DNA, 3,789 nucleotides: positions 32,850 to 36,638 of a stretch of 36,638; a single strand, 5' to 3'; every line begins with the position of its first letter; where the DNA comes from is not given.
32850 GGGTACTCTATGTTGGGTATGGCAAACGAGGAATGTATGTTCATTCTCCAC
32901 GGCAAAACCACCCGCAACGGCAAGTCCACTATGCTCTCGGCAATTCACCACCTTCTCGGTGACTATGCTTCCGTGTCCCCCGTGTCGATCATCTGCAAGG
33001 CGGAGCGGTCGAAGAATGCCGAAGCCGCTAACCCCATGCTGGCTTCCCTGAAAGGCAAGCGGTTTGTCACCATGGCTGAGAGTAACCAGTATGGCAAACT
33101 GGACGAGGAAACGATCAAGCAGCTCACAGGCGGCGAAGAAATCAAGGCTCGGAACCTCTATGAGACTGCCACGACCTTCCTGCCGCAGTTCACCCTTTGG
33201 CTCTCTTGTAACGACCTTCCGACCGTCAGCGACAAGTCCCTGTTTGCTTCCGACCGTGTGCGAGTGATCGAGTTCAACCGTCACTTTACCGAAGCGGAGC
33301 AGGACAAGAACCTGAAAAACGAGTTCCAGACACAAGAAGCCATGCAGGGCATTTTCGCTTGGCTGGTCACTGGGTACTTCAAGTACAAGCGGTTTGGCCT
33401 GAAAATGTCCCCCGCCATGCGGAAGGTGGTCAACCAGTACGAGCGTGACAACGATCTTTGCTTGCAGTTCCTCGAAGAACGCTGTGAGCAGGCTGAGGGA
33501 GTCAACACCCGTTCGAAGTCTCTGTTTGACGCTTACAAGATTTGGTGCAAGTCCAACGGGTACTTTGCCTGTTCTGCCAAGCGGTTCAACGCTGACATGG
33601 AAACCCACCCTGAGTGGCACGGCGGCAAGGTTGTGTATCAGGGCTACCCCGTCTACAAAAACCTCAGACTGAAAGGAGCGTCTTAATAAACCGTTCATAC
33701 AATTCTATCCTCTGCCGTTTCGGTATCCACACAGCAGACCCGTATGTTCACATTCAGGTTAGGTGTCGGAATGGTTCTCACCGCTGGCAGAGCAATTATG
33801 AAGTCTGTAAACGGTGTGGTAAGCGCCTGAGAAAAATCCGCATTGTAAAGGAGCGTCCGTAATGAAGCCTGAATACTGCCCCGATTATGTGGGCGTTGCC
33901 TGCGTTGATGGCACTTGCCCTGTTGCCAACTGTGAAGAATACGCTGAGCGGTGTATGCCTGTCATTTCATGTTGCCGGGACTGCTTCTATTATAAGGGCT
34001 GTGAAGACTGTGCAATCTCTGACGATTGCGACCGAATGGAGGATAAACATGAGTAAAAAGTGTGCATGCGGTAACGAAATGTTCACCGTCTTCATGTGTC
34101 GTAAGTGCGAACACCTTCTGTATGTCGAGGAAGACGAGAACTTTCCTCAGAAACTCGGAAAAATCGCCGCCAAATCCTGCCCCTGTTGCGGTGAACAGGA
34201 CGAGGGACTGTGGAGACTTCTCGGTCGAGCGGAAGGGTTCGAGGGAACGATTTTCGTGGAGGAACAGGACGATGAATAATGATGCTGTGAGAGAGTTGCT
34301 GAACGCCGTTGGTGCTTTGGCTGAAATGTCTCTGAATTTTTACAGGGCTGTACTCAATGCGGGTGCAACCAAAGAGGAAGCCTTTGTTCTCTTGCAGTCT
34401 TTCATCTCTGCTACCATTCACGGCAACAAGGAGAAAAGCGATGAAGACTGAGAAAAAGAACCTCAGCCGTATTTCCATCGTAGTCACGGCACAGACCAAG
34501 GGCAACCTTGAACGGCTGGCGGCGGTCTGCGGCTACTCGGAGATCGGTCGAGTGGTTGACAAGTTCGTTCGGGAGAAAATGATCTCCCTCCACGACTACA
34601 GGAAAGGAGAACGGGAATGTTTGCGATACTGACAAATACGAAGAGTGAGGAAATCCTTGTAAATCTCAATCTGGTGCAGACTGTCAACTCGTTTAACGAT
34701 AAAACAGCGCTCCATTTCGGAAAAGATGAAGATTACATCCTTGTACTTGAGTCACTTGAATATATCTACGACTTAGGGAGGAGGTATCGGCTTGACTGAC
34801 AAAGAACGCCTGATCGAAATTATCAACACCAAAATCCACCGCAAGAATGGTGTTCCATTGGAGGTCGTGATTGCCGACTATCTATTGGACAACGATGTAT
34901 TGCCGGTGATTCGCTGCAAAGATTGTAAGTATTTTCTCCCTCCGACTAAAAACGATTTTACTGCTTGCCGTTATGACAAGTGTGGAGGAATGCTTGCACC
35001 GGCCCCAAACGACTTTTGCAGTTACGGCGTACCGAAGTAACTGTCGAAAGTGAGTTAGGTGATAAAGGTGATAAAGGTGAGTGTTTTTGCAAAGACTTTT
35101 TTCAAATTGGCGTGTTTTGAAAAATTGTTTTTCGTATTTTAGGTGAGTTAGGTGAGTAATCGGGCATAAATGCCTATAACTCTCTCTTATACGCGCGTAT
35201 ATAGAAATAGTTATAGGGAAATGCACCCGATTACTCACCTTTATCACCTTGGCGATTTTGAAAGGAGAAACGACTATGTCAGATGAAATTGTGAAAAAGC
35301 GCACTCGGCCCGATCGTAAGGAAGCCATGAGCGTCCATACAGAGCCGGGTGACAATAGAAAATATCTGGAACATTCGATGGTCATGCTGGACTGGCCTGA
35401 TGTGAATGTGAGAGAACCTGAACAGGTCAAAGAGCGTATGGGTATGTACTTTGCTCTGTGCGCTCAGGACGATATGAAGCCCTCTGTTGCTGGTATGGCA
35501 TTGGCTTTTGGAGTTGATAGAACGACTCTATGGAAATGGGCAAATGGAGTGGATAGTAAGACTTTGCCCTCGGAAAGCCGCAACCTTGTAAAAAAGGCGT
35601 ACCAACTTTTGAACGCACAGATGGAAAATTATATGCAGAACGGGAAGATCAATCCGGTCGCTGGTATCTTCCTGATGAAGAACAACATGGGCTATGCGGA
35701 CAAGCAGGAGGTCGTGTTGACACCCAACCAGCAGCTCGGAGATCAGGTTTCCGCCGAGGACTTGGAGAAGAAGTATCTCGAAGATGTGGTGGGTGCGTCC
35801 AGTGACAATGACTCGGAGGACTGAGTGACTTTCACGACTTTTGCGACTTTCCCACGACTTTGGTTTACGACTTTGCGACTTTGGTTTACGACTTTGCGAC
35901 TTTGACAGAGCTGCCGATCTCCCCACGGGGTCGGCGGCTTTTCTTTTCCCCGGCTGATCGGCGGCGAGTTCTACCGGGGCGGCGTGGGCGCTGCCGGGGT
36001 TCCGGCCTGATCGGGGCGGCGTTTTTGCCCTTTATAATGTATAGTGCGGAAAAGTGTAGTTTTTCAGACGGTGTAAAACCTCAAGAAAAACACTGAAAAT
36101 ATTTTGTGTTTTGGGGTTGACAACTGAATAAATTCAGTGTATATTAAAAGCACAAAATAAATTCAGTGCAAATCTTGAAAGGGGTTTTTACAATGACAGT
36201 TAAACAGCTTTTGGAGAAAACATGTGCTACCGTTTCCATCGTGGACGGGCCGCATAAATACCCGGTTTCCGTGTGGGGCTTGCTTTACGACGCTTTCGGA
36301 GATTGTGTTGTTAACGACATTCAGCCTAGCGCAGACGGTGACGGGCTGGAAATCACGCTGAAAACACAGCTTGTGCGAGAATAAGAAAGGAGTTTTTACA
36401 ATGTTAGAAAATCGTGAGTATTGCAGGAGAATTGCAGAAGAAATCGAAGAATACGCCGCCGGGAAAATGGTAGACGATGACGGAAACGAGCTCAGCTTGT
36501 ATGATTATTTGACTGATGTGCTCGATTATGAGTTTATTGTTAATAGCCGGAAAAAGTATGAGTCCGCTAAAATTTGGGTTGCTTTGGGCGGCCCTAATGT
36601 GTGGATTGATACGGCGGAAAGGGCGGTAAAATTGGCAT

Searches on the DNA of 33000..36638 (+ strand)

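Call 15: search_dna_similar(query=window:33000-36638:+, collection=phages, mode=near, max_rows=30)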
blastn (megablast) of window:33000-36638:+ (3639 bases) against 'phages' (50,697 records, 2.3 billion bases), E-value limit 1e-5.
Records with a match: 1; places in all: 1; records where one place covers at least 80% of the query: 0.
Best place of each record, by identity: 90-95% 1.
By first word of the organism name: Bacteriophage 1.
By host as written in the record: - 1.
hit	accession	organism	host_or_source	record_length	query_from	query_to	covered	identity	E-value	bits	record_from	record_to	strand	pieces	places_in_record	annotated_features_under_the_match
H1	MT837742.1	Bacteriophage sp.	human fecal samples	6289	1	3013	71%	94.6%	0e+0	4003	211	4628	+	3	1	record has no annotation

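Call 27: get_annotated_region(hit=H1, flank=5000)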
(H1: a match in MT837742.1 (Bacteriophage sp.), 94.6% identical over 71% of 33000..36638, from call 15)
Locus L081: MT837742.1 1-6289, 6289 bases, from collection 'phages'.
description: UNVERIFIED: Bacteriophage sp. clone scaffold_5636 genomic sequence.
organism: Bacteriophage sp. (NCBI taxid 38018)
taxonomy: Viruses
host: -; source: human fecal samples; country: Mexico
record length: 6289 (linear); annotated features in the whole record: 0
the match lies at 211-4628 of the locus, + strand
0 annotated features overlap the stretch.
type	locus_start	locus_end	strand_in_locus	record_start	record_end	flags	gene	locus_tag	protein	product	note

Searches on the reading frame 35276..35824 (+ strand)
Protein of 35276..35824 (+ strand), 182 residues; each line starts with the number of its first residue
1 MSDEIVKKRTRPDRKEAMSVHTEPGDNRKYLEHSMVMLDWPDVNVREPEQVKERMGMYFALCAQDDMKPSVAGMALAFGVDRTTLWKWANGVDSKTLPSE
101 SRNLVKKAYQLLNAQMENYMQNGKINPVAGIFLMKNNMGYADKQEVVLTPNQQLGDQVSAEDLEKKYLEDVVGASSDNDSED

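Call 7: search_protein_families(library=pfam, max_evalue=0.01, proteins=[window:35276-35824:+])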
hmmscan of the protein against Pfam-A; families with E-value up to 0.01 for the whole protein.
window:35276-35824:+ (182 aa): 2 families
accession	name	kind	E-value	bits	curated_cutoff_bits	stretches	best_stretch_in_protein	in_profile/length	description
PF16677.11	GP3_package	-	8.4e-13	48.8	29.4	1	46-146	7-105/105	DNA-packaging protein gp3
PF13022.12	HTH_Tnp_1_2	-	0.0017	18.9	27.9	1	61-146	18-105/122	Helix-turn-helix of insertion element transposase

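Call 8: search_protein_families(library=phrogs, max_evalue=0.01, proteins=[window:35276-35824:+])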
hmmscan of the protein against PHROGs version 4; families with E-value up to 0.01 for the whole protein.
window:35276-35824:+ (182 aa): 2 families
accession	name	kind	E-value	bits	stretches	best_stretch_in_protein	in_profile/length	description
phrog_606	-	head and packaging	2.8e-10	41.5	1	48-163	28-152/167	terminase small subunit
phrog_309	-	head and packaging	1.1e-07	33.2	1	74-177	162-290/319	terminase small subunit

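Call 38: search_protein_families(library=ncbifam, max_evalue=0.01, proteins=[window:35276-35824:+])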
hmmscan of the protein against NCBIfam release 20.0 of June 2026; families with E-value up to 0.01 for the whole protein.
window:35276-35824:+ (182 aa): 0 families

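Call 39: search_protein_families(library=padloc, max_evalue=0.01, proteins=[window:35276-35824:+])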
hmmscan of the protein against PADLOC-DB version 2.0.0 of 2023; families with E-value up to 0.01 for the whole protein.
window:35276-35824:+ (182 aa): 0 families
